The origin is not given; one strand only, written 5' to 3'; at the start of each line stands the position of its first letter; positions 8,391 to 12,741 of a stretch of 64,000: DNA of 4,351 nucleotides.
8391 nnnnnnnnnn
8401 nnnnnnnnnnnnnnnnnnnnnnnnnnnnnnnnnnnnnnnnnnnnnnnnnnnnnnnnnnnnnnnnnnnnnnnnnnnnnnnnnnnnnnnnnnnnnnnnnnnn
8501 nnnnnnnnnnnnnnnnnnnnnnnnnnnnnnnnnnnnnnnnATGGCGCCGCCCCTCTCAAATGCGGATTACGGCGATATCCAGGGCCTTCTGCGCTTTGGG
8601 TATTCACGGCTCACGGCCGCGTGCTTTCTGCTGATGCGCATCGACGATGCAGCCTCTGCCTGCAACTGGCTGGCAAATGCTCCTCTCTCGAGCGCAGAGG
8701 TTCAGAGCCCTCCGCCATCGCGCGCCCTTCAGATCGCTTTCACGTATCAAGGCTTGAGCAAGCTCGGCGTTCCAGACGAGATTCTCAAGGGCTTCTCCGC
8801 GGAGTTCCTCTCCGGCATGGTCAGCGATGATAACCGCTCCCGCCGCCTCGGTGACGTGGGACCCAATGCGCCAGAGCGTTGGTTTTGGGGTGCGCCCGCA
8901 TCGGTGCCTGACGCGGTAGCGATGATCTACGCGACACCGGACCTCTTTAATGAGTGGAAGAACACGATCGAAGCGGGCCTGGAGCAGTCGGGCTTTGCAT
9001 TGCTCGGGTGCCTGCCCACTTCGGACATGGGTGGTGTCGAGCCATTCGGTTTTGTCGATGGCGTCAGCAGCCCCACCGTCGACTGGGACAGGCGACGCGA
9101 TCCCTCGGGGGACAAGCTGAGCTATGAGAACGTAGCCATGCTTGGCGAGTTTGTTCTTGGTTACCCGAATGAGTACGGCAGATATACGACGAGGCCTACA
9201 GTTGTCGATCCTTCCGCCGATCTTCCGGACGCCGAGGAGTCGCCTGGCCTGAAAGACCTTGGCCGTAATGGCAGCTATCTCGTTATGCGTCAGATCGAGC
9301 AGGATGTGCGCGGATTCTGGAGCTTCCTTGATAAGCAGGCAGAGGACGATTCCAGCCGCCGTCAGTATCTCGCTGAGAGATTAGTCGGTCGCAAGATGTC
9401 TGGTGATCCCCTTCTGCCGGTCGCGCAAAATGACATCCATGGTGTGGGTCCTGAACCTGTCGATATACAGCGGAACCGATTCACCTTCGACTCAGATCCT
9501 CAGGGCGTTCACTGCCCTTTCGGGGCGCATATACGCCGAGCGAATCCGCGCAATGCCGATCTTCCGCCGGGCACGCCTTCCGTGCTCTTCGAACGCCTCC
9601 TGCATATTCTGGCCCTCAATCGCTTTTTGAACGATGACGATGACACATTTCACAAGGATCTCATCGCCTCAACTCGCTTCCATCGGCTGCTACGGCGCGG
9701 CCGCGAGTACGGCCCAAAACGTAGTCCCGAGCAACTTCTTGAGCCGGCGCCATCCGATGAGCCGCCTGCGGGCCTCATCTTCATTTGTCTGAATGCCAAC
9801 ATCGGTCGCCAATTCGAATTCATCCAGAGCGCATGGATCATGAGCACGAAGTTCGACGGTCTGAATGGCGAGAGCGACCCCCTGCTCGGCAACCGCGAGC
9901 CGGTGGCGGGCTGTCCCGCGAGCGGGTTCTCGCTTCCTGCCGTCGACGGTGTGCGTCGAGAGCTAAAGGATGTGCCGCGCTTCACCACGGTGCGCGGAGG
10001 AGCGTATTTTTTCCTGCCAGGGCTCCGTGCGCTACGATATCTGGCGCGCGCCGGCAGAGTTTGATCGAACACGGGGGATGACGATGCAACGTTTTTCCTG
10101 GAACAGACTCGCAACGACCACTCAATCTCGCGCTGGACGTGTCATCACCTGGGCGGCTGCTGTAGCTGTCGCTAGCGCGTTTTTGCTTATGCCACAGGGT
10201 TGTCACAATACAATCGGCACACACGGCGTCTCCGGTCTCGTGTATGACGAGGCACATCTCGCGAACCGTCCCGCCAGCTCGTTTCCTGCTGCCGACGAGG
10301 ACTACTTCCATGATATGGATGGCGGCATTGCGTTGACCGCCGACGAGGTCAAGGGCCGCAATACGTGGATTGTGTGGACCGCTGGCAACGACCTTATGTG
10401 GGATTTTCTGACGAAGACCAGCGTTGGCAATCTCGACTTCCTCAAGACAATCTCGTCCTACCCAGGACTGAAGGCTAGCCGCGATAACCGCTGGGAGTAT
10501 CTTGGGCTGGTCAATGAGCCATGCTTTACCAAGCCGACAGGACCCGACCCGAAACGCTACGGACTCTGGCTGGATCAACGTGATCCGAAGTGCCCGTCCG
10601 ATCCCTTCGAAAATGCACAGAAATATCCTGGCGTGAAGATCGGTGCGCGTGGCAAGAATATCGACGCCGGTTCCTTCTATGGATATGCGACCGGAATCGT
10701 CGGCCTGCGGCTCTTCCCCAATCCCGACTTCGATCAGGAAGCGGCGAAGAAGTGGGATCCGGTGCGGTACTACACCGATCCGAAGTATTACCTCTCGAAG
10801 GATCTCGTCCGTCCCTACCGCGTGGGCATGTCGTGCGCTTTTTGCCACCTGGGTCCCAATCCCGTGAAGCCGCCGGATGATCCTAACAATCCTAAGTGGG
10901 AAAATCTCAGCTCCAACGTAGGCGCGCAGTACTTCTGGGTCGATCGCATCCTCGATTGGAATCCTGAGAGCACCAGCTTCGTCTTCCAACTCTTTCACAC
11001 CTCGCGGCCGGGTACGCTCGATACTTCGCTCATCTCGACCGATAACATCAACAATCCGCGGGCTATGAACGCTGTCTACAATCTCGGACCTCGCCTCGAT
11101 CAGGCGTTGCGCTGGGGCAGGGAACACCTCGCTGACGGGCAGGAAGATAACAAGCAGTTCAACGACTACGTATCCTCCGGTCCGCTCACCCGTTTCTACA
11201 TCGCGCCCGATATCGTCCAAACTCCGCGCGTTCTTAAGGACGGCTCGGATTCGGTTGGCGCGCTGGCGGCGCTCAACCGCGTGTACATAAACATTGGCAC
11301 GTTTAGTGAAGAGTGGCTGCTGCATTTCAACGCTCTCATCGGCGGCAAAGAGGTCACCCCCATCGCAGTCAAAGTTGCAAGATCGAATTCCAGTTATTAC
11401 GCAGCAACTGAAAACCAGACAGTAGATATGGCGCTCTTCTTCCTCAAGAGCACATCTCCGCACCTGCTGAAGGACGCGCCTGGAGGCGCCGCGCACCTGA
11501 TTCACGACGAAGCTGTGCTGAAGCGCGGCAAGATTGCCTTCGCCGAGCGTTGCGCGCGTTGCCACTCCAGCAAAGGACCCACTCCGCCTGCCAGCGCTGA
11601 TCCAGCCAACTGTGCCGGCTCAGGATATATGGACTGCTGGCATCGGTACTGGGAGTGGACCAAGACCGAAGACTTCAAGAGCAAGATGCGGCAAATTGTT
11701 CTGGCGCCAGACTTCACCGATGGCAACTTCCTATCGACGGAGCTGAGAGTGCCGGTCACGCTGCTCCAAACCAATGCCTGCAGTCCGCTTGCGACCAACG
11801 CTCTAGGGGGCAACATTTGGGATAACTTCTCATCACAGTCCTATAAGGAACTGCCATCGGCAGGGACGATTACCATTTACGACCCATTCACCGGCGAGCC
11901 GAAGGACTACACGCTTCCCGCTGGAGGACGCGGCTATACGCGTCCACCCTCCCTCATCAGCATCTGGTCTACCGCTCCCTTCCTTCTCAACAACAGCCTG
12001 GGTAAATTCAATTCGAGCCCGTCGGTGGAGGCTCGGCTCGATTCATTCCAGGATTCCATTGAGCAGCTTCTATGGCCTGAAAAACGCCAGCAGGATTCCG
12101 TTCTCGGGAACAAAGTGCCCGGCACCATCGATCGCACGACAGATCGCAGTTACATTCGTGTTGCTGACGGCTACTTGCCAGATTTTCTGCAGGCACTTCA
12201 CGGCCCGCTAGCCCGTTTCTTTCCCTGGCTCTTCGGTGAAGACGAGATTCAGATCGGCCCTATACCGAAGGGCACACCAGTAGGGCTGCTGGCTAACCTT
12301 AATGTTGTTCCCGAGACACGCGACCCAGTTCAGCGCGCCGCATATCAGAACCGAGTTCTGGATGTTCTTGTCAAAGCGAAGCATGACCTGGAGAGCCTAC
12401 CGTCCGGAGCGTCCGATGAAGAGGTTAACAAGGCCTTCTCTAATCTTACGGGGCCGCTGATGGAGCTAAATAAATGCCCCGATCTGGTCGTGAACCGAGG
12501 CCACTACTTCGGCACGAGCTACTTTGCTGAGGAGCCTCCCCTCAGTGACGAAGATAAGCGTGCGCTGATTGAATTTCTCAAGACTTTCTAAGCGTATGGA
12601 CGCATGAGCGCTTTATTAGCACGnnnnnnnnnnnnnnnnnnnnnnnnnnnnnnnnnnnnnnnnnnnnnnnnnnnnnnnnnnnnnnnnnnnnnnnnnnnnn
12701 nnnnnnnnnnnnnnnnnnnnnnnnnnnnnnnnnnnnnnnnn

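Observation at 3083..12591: Uncharacterised six-gene flavin/heme oxidative cluster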

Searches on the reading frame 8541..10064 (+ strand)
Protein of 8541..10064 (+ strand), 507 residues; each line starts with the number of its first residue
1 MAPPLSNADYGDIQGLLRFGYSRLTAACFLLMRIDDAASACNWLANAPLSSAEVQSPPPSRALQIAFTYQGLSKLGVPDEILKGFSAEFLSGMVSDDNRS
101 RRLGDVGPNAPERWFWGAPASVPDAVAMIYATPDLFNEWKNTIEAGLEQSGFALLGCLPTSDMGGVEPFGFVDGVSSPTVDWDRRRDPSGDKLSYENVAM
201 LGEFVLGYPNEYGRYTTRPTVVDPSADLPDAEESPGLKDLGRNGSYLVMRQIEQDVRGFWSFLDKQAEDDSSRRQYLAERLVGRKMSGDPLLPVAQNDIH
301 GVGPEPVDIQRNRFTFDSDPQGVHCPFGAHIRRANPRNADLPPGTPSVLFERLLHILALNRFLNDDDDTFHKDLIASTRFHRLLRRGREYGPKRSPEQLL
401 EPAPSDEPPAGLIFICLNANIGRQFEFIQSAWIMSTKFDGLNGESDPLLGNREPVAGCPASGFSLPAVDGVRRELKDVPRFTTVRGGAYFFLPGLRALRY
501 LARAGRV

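Call 4: search_protein_families(library=pfam, proteins=[window:8541-10064:+], max_evalue=0.01)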
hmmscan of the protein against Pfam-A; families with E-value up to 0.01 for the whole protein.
window:8541-10064:+ (507 aa): 2 families
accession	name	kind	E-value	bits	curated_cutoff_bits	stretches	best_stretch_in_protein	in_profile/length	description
PF21105.3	DyP_N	-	0.00029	21.4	27.5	1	57-114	63-113/163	DyP dimeric alpha+beta barrel domain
PF20628.3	Dyp_perox_C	-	0.0015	18.7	20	0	381-457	98-156/166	Dyp-type peroxidase, C-terminal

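Call 5: search_protein_families(library=ncbifam, proteins=[window:8541-10064:+], max_evalue=0.01)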
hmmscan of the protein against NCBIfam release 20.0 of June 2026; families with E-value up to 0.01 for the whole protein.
window:8541-10064:+ (507 aa): 2 families
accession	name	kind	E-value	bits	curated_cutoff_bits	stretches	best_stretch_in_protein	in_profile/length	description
TIGR01413.1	Dyp_perox_fam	superfamily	4.8e-20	72.1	100.5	1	130-497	112-322/323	Dyp-type peroxidase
TIGR01412.1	tat_substr_1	equivalog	0.0057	15.6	428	0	242-339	265-338/420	iron uptake transporter deferrochelatase/peroxidase subunit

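Call 7: search_solved_structures(query=window:8541-10064:+, max_evalue=1, show_alignments=1)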
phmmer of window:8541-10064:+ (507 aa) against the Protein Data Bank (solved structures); distinct sequences matched with E-value up to 1: 47.
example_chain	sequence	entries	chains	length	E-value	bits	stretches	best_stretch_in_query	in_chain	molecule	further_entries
8re3_A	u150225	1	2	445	9.3e-43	149.7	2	65-341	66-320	Peroxidase, putative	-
8re2_A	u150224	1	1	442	1.1e-41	146.2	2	65-341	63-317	Peroxidase, putative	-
7anv_A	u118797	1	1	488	6.9e-24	87.4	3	378-499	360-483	ancestral D-type dye decolorizing peroxidase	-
4g2c_A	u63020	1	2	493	3.5e-23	85.1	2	378-500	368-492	DyP2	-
4au9_A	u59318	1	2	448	2.3e-20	75.8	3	240-341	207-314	DYP-TYPE PEROXIDASE I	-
5c2i_A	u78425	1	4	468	2.4e-20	75.8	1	223-502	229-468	Alr1585 protein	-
4uzi_A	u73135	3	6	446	5.7e-20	74.5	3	240-341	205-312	DYE-DECOLORIZING PEROXIDASE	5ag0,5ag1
4w7j_A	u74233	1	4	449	6.9e-20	74.2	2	12-341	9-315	Dye-decolorizing peroxidase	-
4w7k_A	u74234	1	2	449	1e-19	73.7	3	240-341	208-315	Dye-decolorizing peroxidase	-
4w7l_A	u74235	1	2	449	3.1e-19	72.1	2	12-341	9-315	Dye-decolorizing peroxidase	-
2d3q_A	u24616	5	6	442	3.8e-19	71.8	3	380-499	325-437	Decolorizing Peroxidase | DyP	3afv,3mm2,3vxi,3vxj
5ikg_A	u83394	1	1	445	1.4e-18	69.9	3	225-342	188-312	Dye-decolorizing peroxidase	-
5ikd_A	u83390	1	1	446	1.6e-18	69.8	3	241-341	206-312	Dye-decolorizing peroxidase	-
3mm1_A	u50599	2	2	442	1.6e-18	69.8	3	380-499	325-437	DyP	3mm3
4w7m_A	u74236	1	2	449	6.9e-18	67.6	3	225-342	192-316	Dye-decolorizing peroxidase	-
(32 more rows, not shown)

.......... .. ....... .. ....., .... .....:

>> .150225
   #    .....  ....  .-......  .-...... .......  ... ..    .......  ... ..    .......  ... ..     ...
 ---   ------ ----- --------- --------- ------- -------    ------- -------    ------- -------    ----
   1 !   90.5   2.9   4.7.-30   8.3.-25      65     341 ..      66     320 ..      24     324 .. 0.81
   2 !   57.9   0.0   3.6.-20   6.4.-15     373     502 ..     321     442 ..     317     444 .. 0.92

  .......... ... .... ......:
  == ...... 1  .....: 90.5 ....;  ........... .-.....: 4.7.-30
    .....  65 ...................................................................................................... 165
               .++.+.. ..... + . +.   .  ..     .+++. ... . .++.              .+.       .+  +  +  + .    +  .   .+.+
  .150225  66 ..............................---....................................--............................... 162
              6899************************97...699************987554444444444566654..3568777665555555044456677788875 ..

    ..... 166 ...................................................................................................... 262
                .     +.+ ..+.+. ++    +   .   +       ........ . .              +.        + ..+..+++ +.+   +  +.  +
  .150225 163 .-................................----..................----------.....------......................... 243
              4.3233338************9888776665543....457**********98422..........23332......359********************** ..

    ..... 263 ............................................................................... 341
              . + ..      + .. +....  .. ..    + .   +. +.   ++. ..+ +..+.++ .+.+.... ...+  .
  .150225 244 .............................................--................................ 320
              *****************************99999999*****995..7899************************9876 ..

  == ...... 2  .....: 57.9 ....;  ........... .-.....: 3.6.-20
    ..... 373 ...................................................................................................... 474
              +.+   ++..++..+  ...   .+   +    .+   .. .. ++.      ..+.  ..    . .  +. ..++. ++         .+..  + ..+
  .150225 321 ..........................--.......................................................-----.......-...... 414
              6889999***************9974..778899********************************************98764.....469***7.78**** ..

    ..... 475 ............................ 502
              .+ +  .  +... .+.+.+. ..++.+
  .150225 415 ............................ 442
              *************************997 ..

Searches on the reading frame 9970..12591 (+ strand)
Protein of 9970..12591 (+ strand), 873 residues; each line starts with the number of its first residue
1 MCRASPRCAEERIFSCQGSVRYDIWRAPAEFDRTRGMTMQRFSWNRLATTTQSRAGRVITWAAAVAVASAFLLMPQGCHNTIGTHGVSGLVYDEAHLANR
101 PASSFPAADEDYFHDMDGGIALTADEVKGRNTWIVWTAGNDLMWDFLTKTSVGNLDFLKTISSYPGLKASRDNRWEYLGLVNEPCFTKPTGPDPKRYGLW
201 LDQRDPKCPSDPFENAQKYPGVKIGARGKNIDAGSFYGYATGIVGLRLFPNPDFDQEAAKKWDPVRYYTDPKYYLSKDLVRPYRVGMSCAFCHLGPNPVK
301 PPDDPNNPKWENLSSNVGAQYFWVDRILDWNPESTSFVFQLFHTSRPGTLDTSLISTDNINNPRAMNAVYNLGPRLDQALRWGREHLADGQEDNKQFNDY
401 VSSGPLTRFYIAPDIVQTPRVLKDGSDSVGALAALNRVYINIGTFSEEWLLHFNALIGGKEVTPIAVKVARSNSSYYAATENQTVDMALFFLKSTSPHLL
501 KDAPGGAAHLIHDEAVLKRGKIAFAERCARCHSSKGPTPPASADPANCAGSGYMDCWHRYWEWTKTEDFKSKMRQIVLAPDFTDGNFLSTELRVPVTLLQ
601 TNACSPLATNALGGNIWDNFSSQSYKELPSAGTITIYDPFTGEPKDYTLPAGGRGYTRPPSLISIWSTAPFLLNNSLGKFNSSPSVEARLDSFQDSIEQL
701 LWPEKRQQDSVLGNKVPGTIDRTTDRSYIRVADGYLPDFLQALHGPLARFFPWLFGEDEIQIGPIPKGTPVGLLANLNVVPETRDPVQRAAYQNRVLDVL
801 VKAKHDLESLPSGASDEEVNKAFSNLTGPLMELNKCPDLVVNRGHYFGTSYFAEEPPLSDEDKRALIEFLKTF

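Call 4: search_protein_families(library=pfam, proteins=[window:9970-12591:+], max_evalue=0.01)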
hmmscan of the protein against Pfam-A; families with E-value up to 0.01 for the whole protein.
window:9970-12591:+ (873 aa): 2 families
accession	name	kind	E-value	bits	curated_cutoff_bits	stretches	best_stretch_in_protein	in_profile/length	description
PF13442.11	Cytochrome_CBB3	-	0.0012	19.5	27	0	517-544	3-30/68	Cytochrome C oxidase, cbb3-type, subunit III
PF00034.26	Cytochrom_C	-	0.0027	19.4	21.3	0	518-542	2-26/90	Cytochrome c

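Call 5: search_protein_families(library=ncbifam, proteins=[window:9970-12591:+], max_evalue=0.01)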
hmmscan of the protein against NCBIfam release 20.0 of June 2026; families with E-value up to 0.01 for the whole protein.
window:9970-12591:+ (873 aa): 1 family
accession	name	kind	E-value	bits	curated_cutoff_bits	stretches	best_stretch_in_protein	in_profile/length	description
NF040606.1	CytoC_perox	subfamily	6.2e-08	32.3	150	0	513-677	294-446/524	di-heme-cytochrome C peroxidase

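Call 8: search_solved_structures(query=window:9970-12591:+, max_evalue=1)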
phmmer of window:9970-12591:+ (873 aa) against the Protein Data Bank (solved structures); distinct sequences matched with E-value up to 1: 0.

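Call 14: search_protein_families(library=pfam, proteins=[window:9970-12591:+], max_evalue=10)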
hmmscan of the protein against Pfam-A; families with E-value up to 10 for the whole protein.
window:9970-12591:+ (873 aa): 3 families
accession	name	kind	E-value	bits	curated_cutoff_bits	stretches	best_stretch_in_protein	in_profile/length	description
PF13442.11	Cytochrome_CBB3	-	0.0012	19.5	27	1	517-544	3-30/68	Cytochrome C oxidase, cbb3-type, subunit III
PF00034.26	Cytochrom_C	-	0.0027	19.4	21.3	1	518-542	2-26/90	Cytochrome c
PF21419.2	RoxA-like_Cyt-c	-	0.09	12.8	26.7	1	659-676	4-21/39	RoxA-like, cytochrome c-like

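Call 34: search_solved_structures(query=A5, max_evalue=10, show_alignments=2)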
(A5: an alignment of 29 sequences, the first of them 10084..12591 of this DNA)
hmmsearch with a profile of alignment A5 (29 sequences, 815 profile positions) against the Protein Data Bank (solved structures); distinct sequences matched with E-value up to 10: 57.
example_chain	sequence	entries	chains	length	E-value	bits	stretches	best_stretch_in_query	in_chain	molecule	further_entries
8smr_G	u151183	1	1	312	0.0036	18.2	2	457-478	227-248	Cbb3-type cytochrome c oxidase subunit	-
3mk7_C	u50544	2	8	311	0.0067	17.3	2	458-477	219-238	Cytochrome c oxidase, cbb3-type, subunit P | Cbb3-type cytochrome c oxidase subunit CcoP1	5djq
9krr_A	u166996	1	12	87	0.031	15.1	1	459-497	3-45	Cytochrome c6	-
8asi_C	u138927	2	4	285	0.04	14.8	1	453-481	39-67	Cytochrome c1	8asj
2qjk_B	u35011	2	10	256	0.042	14.7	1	455-481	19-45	Cytochrome c1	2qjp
2fyn_B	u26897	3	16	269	0.045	14.6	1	455-481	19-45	Cytochrome c1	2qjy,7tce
5kkz_B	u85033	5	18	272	0.045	14.6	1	455-481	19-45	Cytochrome c1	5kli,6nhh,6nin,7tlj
1ls9_A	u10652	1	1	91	0.052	14.4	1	457-481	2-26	CYTOCHROME C6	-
8snh_G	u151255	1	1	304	0.092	13.6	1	454-479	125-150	Cbb3-type cytochrome c oxidase subunit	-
8ab6_D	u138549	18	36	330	0.13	13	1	454-478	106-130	YALI0A17468p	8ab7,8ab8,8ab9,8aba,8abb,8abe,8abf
7jrg_D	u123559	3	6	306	0.14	12.9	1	456-478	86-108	cytochrome c1-2, heme protein, mitochondrial | CYC1 (cyt c1)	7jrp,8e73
4lji_A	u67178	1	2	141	0.22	12.3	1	457-490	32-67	Cytochrome c-550-like protein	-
6xkw_p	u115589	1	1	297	0.23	12.3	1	456-477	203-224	Cbb3-type cytochrome c oxidase subunit CcoP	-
8smr_J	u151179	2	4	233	0.24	12.2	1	456-480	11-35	Cytochrome c1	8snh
4nfg_B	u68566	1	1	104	0.25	12.1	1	461-480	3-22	Cytochrome c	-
4b2n_A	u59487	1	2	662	1.9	9.2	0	785-815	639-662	70 KDA PROTEIN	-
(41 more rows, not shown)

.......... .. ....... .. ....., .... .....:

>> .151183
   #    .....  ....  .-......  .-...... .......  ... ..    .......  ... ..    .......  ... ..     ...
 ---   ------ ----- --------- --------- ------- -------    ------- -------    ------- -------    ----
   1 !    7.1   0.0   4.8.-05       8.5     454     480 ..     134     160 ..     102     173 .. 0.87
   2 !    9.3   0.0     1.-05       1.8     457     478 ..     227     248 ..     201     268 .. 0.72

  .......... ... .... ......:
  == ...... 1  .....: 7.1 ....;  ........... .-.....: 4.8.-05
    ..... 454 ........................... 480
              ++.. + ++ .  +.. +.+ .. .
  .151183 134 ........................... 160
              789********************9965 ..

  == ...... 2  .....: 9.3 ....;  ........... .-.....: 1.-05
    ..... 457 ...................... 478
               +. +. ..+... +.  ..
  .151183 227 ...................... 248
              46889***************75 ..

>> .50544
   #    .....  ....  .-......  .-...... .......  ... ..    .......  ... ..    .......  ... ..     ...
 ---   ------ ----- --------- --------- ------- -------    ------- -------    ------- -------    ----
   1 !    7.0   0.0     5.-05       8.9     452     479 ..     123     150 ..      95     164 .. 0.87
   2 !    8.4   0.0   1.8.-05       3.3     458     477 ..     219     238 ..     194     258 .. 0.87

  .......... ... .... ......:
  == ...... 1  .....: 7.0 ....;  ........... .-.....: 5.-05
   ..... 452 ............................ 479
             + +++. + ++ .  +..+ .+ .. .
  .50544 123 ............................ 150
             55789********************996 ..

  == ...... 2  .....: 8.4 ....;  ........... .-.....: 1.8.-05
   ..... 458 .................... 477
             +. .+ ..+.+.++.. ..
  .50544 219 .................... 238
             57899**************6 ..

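Call 83: search_protein_families(library=ncbifam, alignment_id=A5, max_evalue=0.01)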
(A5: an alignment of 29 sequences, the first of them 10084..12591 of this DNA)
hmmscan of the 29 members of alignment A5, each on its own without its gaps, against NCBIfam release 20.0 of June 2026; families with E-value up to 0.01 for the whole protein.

A. member 1, window:10084-12591:+ (835 aa): 1 family
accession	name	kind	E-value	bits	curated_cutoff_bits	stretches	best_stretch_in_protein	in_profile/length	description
NF040606.1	CytoC_perox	subfamily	5.2e-08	32.5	150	0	475-639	294-446/524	di-heme-cytochrome C peroxidase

B. families by the number of members that match (of 29 scanned): 8 families
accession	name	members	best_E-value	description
NF040606.1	CytoC_perox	29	8e-16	di-heme-cytochrome C peroxidase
NF051462.1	RoxC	14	2.7e-07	putative rubber dioxygenase RoxC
NF050034.1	RoxB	8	2.6e-08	rubber dioxygenase RoxB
NF050033.2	RoxA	6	3.9e-05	rubber dioxygenase RoxA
TIGR00782.1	ccoP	3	0.0023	cytochrome-c oxidase, cbb3-type subunit III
NF050122.1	bc1_QcrC_actin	3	0.0023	cytochrome bc1 complex diheme cytochrome c subunit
TIGR03045.1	PS_II_C550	3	0.0048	photosystem II cytochrome c-550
TIGR03046.1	PS_II_psbV2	1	9.4e-05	photosystem II cytochrome PsbV2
